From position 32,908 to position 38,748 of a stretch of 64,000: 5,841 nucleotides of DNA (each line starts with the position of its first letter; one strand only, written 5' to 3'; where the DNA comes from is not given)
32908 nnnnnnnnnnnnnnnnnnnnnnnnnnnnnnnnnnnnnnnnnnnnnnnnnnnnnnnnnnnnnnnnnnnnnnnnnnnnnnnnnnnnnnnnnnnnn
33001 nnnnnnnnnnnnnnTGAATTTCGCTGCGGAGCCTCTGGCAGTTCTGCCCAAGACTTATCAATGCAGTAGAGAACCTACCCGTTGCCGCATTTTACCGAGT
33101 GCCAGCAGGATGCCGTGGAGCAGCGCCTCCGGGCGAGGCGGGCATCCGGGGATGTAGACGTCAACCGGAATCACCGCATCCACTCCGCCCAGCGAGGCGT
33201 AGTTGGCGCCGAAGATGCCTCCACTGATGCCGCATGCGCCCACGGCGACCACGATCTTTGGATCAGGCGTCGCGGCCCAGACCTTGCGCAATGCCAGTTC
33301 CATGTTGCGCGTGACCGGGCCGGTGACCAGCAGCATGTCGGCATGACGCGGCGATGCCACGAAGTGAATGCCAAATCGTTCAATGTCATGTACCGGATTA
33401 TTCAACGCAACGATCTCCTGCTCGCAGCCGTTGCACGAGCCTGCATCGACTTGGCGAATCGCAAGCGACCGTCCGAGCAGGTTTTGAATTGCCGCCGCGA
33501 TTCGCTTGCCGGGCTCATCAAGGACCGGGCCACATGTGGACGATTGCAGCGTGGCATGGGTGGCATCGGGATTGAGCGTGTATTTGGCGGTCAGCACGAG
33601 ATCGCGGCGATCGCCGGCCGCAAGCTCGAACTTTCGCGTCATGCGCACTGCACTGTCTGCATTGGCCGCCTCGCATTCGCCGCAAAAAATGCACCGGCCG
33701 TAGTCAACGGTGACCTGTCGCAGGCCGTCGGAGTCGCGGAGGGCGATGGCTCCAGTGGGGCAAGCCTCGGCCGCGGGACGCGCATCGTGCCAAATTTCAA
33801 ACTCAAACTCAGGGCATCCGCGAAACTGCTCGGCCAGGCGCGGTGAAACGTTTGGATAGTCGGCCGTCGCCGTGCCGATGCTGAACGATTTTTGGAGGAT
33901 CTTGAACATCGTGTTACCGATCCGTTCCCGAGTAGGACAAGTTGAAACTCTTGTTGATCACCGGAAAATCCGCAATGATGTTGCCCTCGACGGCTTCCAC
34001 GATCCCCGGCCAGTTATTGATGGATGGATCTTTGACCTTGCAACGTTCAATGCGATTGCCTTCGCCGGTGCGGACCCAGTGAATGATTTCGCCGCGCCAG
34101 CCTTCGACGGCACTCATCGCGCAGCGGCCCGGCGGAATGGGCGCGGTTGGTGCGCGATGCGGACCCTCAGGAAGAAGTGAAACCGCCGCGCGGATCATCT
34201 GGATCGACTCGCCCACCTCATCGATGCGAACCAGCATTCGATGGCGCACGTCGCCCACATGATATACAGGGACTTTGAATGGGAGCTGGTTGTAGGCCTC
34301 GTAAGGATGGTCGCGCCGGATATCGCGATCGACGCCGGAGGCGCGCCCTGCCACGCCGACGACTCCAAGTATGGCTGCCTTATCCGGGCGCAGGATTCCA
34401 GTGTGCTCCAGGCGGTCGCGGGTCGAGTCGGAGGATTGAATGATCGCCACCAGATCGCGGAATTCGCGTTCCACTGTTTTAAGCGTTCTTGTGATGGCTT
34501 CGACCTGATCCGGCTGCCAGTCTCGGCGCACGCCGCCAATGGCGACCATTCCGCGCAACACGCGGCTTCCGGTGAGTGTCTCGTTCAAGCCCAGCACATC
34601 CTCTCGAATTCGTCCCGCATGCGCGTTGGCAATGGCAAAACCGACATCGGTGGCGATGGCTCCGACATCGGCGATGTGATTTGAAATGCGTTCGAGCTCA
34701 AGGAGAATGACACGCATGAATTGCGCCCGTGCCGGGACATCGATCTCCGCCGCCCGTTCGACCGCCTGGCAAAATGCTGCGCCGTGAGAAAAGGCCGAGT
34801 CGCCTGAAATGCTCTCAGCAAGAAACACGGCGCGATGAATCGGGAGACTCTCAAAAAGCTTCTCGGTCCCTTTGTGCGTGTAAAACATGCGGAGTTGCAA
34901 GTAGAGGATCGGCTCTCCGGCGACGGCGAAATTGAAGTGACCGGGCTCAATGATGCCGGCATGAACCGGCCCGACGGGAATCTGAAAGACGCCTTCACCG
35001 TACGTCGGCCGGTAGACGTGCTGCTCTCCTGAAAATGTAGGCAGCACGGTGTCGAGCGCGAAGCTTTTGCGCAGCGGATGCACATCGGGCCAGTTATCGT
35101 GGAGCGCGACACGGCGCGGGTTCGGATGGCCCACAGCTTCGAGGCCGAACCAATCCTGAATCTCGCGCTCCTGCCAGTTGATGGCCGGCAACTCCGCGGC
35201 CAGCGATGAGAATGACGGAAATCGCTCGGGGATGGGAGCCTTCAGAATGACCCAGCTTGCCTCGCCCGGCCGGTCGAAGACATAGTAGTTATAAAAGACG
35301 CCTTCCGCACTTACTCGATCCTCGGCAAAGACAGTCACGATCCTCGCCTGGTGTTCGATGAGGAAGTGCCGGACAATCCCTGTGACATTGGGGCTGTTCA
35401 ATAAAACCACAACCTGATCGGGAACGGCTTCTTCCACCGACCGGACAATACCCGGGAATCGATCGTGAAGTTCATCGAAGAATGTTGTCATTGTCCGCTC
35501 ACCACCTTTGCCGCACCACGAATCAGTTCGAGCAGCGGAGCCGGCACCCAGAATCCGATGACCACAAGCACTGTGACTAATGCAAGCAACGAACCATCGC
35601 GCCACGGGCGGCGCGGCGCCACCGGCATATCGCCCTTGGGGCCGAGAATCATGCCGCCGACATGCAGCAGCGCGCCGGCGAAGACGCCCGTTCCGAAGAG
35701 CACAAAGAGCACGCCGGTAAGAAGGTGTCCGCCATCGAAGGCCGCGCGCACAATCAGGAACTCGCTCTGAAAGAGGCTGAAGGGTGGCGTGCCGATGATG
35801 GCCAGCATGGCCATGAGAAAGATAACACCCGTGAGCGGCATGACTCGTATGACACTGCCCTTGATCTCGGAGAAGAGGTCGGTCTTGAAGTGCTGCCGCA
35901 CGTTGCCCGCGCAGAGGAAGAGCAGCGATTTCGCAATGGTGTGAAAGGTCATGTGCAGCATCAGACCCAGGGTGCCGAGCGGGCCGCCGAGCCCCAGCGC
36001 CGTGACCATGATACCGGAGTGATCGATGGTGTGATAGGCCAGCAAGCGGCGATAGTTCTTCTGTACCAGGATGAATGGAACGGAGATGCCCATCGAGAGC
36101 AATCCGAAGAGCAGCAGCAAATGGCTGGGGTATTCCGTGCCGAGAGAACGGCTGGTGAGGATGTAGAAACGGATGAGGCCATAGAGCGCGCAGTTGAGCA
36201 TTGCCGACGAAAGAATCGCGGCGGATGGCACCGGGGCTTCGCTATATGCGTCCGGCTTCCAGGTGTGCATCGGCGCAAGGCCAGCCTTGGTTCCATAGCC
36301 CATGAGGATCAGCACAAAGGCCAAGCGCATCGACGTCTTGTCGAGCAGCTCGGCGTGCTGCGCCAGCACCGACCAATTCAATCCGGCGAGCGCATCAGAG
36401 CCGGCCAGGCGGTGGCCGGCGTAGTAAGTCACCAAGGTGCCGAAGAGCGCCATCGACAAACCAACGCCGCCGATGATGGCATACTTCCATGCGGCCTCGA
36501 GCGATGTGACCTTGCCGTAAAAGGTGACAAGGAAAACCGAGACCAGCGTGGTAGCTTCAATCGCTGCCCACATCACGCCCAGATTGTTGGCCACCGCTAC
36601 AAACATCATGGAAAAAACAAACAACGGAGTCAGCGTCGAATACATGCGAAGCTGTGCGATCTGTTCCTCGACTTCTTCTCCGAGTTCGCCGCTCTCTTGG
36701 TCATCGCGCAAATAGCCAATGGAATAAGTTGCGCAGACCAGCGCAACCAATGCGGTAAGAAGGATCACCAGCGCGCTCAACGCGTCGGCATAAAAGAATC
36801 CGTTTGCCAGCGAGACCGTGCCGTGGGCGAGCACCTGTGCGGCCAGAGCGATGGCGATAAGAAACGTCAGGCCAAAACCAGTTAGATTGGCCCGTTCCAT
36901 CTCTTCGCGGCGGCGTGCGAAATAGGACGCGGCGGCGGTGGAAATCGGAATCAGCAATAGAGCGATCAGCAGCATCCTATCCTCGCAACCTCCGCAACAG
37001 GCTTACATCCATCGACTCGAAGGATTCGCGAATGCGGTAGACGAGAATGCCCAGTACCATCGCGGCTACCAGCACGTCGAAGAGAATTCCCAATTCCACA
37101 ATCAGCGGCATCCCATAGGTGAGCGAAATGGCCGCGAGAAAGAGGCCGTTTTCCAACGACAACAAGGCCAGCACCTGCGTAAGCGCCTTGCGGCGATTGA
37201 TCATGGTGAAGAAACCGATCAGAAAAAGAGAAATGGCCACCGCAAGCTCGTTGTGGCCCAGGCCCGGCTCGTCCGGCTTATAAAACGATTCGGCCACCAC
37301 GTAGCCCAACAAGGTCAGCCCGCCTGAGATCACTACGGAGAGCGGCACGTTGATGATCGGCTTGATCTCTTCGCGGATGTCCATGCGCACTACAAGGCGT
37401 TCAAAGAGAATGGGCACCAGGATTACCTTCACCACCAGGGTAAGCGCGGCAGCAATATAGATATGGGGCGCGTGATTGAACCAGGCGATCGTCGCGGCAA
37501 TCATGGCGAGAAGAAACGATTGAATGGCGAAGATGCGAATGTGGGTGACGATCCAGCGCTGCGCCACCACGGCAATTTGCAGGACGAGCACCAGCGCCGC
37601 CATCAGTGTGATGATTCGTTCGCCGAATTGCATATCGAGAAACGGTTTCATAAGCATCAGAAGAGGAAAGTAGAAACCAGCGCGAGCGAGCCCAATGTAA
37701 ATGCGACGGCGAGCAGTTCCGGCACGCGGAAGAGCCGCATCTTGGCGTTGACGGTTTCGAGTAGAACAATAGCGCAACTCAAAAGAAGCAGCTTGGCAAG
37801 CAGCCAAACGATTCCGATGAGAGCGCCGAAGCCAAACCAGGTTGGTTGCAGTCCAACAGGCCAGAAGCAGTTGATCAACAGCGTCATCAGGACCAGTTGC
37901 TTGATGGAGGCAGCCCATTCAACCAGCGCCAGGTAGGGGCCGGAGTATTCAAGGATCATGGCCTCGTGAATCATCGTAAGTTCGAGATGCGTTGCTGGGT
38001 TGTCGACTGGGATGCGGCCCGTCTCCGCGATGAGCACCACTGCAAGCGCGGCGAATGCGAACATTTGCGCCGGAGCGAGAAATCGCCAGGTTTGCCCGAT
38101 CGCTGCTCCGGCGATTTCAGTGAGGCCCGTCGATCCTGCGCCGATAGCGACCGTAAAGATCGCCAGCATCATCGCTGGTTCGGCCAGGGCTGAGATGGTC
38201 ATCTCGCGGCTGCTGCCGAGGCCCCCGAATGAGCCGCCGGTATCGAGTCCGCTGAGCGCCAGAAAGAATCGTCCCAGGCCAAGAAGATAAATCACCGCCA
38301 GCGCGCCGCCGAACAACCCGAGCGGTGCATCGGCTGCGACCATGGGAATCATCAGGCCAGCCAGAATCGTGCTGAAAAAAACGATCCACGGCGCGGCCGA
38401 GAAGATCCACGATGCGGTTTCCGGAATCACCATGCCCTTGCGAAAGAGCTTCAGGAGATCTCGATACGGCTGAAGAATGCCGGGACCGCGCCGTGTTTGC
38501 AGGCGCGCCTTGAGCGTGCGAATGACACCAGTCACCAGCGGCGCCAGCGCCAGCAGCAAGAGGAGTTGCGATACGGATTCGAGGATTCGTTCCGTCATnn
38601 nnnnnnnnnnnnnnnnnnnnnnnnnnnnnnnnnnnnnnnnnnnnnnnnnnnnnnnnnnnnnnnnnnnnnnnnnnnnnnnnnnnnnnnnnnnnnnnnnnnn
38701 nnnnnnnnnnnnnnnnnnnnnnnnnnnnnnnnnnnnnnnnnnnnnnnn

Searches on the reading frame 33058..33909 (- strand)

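Call 9: search_protein_families(library=pfam, proteins=[window:33058-33909:-])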
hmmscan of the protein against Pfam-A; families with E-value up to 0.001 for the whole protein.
window:33058-33909:- (283 aa): 4 families
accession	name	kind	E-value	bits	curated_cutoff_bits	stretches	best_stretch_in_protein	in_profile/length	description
PF01058.29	Oxidored_q6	-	9.9e-34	116.3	27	1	159-268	1-126/128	NADH ubiquinone oxidoreductase, 20 Kd subunit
PF12838.12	Fer4_7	-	8.6e-06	26.6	27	1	48-82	10-47/52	4Fe-4S dicluster domain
PF00037.32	Fer4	-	6e-05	23.1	21.1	0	66-82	1-17/24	4Fe-4S binding domain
PF13459.11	Fer4_15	-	0.00015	22.9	22.4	0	34-56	43-65/66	4Fe-4S single cluster domain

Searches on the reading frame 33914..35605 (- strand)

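Call 9: search_protein_families(library=pfam, proteins=[window:33914-35605:-])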
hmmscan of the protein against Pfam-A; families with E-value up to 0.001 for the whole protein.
window:33914-35605:- (563 aa): 3 families
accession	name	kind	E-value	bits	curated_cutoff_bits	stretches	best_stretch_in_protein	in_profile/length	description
PF00346.24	Complex1_49kDa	-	5.9e-49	167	24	2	320-487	1-168/271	Respiratory-chain NADH dehydrogenase, 49 Kd subunit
PF00329.25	Complex1_30kDa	-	1e-19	71.7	22.5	1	88-185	25-121/124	Respiratory-chain NADH dehydrogenase, 30 Kd subunit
PF00374.24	NiFeSe_Hases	-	0.00049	19.6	25.8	0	246-311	2-67/508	Nickel-dependent hydrogenase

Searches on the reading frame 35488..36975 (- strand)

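Call 9: search_protein_families(library=pfam, proteins=[window:35488-36975:-])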
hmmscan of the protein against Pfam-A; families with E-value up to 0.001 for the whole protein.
window:35488-36975:- (495 aa): 2 families
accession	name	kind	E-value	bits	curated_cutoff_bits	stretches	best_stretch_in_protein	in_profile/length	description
PF00361.26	Proton_antipo_M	-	3.8e-47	161.3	21.5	1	129-426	1-288/294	NADH:quinone oxidoreductase/Mrp antiporter, TM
PF00662.26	Proton_antipo_N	-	3.5e-05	24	24.5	1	61-93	13-45/51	NADH-Ubiquinone oxidoreductase (complex I), chain 5 N-terminus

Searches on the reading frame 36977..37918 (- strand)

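Call 9: search_protein_families(library=pfam, proteins=[window:36977-37918:-])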
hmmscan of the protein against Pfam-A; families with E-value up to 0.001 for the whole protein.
window:36977-37918:- (313 aa): 1 family
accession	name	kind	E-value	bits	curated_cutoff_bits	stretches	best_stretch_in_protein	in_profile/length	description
PF00420.29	Oxidored_q2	-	0.00014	21.9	26.1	1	225-312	3-94/95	NADH-ubiquinone/plastoquinone oxidoreductase chain 4L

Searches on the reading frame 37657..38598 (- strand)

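Call 9: search_protein_families(library=pfam, proteins=[window:37657-38598:-])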
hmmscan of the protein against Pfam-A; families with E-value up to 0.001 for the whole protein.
window:37657-38598:- (313 aa): 1 family
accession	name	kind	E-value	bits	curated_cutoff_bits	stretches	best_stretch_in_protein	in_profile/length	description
PF00146.26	NADHdh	-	1.9e-47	162.5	27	1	12-306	6-292/298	NADH dehydrogenase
